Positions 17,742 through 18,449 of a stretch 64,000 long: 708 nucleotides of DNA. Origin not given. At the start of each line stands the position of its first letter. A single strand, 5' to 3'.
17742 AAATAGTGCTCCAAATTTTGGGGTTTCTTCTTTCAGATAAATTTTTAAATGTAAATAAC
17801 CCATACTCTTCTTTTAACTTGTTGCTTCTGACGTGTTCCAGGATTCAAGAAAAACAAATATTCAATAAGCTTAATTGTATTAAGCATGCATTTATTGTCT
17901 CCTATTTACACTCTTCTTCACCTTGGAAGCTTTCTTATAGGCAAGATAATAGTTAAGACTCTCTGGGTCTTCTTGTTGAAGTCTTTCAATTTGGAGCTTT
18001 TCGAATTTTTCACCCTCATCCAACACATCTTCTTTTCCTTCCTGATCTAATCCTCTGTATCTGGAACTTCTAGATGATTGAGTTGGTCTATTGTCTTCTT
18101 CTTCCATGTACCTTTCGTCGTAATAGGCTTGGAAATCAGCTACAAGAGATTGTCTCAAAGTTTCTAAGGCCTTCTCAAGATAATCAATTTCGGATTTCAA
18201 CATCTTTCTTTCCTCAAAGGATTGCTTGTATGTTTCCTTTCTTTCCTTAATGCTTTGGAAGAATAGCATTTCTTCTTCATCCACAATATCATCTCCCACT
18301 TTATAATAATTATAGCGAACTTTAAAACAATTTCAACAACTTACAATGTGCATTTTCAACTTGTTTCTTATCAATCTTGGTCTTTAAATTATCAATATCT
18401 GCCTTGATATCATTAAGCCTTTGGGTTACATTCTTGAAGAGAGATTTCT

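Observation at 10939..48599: Four motile-cilium genes in one 64-kb window, next to housekeeping genes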

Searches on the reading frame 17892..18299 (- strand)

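Call 5: search_protein_families(library=pfam, proteins=[window:17892-18299:-], max_evalue=0.01)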
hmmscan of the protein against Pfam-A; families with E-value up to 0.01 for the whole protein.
window:17892-18299:- (135 aa): 2 families
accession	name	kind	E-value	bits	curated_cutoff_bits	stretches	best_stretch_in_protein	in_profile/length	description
PF23735.1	KIF9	-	3e-12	47.3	31.9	1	3-68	74-139/140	Kinesin-like protein KIF9 domain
PF02346.21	Vac_Fusion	-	0.0038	17.3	24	1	22-53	14-45/56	Chordopoxvirus multifunctional envelope protein A27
